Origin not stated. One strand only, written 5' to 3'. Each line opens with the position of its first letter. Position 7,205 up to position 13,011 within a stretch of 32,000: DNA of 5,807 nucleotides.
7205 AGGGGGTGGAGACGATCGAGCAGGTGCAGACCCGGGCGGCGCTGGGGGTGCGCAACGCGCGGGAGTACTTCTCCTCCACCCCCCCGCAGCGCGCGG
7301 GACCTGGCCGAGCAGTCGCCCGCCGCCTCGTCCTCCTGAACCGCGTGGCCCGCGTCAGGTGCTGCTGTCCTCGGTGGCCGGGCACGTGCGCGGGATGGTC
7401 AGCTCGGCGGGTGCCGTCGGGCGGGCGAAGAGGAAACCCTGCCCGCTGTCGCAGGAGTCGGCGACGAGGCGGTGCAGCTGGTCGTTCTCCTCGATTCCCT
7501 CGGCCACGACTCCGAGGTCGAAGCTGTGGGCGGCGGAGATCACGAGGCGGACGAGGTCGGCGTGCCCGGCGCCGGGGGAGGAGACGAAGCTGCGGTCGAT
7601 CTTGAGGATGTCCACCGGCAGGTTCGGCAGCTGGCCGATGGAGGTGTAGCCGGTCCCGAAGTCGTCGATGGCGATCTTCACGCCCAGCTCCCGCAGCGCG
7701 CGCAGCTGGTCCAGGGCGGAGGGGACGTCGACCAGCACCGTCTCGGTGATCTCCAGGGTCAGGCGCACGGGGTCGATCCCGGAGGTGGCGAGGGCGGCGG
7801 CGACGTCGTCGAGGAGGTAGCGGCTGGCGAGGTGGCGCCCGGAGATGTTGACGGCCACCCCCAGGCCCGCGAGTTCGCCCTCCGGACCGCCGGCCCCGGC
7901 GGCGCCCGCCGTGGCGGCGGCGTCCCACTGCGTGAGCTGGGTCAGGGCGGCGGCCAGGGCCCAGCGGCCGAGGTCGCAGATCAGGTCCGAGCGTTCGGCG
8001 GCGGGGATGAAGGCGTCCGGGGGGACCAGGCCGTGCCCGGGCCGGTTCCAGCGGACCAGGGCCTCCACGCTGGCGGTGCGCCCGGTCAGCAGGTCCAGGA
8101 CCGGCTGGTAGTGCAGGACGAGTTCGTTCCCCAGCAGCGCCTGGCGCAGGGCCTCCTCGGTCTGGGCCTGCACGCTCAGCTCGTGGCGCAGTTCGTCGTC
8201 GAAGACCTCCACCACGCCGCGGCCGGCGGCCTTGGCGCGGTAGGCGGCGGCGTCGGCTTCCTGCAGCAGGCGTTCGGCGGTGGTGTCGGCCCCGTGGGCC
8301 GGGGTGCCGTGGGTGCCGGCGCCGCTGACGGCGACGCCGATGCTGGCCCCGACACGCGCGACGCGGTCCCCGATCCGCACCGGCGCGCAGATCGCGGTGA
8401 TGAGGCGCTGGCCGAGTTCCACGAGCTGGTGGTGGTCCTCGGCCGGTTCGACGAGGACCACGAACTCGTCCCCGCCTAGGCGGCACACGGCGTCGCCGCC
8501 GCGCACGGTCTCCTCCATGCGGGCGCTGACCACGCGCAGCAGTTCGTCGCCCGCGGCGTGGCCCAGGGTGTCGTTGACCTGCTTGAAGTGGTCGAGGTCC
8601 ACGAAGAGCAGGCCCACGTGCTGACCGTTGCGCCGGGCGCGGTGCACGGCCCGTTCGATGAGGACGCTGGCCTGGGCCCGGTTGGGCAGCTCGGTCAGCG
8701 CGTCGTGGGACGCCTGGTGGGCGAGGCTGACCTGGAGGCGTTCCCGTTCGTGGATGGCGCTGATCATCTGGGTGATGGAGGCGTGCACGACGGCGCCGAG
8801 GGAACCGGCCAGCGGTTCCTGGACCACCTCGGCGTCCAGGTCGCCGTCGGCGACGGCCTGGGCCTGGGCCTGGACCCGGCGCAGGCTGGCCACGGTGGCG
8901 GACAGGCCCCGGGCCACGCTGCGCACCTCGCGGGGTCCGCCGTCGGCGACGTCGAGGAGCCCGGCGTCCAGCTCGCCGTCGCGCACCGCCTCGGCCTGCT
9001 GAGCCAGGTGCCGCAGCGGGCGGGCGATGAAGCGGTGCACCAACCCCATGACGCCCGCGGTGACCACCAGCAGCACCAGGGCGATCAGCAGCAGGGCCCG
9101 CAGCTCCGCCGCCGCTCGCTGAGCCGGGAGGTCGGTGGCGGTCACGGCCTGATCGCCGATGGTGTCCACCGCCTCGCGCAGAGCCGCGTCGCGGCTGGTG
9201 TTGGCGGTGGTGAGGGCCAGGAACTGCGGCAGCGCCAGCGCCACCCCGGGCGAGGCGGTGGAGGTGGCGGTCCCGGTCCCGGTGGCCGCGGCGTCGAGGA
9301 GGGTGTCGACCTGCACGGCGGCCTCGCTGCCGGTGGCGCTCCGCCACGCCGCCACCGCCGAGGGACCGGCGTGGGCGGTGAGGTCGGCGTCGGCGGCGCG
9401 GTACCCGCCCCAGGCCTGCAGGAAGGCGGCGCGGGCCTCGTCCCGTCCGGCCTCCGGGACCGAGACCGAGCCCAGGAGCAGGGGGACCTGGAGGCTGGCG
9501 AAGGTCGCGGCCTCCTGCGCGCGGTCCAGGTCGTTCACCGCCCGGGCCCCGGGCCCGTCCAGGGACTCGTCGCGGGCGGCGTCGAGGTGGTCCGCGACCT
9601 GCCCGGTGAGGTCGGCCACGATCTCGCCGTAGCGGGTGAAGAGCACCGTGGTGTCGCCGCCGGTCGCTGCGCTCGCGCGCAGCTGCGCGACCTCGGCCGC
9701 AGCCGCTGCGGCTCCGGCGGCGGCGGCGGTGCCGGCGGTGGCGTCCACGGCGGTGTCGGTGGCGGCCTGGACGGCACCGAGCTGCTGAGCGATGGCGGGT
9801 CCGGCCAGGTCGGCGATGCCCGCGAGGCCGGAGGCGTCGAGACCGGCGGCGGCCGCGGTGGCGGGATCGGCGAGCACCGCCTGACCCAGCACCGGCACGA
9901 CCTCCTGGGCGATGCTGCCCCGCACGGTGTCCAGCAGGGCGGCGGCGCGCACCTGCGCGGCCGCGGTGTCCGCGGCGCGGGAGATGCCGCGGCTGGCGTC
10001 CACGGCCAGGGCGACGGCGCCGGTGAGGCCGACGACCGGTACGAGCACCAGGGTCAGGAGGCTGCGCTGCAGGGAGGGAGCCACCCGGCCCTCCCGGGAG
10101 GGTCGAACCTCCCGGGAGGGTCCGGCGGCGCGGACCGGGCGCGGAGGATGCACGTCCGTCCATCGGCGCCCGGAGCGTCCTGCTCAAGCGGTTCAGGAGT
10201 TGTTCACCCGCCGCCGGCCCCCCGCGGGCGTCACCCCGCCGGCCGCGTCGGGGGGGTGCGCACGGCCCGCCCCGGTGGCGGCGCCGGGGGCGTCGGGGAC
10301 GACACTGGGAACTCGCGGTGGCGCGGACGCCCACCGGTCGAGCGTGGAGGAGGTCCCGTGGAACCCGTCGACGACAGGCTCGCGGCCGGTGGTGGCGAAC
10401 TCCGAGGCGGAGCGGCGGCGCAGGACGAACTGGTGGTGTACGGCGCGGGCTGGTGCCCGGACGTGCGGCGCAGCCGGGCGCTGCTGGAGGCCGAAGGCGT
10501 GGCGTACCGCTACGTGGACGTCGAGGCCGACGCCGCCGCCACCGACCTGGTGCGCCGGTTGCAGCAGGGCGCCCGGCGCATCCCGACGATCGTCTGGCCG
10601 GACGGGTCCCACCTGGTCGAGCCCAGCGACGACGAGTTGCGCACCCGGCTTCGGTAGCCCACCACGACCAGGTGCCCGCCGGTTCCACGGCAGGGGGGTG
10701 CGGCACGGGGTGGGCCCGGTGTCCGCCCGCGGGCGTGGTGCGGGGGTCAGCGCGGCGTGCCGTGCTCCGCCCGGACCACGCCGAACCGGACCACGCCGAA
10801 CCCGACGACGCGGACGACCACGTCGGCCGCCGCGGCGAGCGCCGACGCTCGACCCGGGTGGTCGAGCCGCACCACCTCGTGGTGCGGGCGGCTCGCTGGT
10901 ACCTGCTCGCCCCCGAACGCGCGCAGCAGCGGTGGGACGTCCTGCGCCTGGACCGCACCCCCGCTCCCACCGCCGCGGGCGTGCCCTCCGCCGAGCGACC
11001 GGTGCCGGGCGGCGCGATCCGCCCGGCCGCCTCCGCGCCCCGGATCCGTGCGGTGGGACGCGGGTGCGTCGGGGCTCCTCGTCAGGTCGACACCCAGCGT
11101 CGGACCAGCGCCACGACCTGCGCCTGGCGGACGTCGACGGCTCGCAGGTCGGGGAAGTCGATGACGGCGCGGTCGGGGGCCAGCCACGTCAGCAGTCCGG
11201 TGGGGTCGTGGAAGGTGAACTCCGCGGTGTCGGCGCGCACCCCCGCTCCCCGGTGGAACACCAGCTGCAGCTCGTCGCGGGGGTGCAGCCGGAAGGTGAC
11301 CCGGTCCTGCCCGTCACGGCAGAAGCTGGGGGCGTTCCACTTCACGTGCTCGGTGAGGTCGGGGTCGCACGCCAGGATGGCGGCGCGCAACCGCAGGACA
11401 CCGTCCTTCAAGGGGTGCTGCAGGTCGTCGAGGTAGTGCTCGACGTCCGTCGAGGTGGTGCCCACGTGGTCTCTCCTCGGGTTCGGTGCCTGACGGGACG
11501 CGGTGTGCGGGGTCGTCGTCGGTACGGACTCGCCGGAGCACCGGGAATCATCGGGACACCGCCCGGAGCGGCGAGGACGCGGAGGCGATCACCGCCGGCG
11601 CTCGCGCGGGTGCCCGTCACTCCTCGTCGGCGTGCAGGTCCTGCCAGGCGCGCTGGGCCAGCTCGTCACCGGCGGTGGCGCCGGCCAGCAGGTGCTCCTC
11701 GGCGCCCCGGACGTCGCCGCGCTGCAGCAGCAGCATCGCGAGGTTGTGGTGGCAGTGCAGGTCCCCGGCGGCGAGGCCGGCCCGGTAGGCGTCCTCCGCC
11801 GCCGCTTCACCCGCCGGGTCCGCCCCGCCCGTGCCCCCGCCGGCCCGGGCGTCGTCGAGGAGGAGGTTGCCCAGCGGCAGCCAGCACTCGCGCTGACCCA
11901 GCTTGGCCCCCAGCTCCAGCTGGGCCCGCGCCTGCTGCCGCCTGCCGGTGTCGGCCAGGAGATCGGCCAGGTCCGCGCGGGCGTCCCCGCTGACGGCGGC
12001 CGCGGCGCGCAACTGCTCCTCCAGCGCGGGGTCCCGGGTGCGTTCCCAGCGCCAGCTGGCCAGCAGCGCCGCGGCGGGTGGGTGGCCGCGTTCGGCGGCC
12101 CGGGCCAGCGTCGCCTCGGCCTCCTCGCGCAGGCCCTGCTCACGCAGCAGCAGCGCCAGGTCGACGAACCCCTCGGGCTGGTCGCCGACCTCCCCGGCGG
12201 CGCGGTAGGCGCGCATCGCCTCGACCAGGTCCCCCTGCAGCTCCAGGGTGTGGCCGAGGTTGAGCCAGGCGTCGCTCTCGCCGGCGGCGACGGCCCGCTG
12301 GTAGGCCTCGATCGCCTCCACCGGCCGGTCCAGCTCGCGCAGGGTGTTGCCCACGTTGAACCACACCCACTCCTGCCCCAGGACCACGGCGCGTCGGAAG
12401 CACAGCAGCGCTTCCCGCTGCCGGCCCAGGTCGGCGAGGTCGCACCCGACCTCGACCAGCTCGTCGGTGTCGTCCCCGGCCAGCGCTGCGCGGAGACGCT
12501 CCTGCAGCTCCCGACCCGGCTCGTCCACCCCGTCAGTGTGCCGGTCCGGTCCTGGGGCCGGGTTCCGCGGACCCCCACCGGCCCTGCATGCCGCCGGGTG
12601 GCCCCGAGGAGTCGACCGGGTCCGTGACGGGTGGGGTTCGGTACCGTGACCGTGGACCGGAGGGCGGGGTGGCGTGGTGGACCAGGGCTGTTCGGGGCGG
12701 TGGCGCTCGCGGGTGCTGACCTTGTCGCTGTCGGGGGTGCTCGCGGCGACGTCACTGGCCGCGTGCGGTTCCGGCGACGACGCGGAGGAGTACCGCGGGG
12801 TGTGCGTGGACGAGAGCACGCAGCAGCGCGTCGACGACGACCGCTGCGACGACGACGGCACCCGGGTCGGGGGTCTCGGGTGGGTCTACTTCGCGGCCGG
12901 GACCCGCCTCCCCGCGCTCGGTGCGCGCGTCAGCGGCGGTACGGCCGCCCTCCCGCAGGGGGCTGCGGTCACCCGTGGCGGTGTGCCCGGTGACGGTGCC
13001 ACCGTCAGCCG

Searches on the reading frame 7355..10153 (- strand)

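Call 34: search_protein_families(library=pfam, proteins=[window:7355-10153:-], max_evalue=0.001)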
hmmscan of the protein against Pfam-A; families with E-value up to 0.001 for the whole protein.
window:7355-10153:- (932 aa): 4 families
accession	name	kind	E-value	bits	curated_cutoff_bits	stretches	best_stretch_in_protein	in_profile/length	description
PF00563.25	EAL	-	5.9e-62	209.5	31.3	1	667-912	2-236/236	EAL domain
PF00990.26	GGDEF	-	3.3e-40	137.9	23.8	1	481-645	1-159/161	Diguanylate cyclase, GGDEF domain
PF00672.30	HAMP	-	8.6e-09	36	25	1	371-416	1-43/53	HAMP domain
PF08376.15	NIT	-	2.2e-07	31.9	24.9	1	120-336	24-238/239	Nitrate and nitrite sensing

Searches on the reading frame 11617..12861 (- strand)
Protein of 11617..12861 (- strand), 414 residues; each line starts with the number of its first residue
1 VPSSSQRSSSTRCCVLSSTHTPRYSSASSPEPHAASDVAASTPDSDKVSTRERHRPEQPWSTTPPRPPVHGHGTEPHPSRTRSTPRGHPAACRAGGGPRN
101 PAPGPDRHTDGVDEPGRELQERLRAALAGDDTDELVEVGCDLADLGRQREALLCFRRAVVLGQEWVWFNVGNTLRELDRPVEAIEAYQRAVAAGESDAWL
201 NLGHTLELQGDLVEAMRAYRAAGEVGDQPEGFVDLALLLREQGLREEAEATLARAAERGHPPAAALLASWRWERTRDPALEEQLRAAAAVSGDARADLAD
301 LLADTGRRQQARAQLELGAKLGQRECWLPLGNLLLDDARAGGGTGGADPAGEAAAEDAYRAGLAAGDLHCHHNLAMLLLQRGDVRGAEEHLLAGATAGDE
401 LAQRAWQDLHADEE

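Call 34: search_protein_families(library=pfam, proteins=[window:11617-12861:-], max_evalue=0.001)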
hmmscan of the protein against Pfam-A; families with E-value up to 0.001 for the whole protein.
window:11617-12861:- (414 aa): 12 families
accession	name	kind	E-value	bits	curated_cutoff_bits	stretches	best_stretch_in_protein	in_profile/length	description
PF07719.23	TPR_2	-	3.9e-17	61.3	27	0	166-192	3-29/34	Tetratricopeptide repeat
PF00515.34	TPR_1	-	2.5e-16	59.1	27.8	1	166-191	3-28/34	Tetratricopeptide repeat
PF13181.12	TPR_8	-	7.2e-13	48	25.7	0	197-222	2-27/34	Tetratricopeptide repeat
PF13428.12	TPR_14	-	8.3e-08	32.6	23.5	0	165-199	2-36/44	Tetratricopeptide repeat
PF13431.12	TPR_17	-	8.4e-08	32.3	24.4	0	196-215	13-32/34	Tetratricopeptide repeat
PF13374.12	TPR_10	-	1.2e-07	31.9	27.5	0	372-391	6-25/42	Tetratricopeptide repeat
PF13432.12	TPR_16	-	1.7e-07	32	32.7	1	171-222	4-57/65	Tetratricopeptide repeat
PF13176.12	TPR_7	-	7.3e-07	29.2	27.9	0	198-221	1-24/36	Tetratricopeptide repeat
PF13424.12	TPR_12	-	8.2e-07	29.6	30.1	0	165-193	46-74/77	Tetratricopeptide repeat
PF14559.12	TPR_19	-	7e-06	26.7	25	0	209-268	4-66/68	Tetratricopeptide repeat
PF13414.12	TPR_11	-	0.00044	20.3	26.8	0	171-210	1-42/42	TPR repeat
PF13174.12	TPR_6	-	0.00086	20.3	26.3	0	235-258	6-29/33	Tetratricopeptide repeat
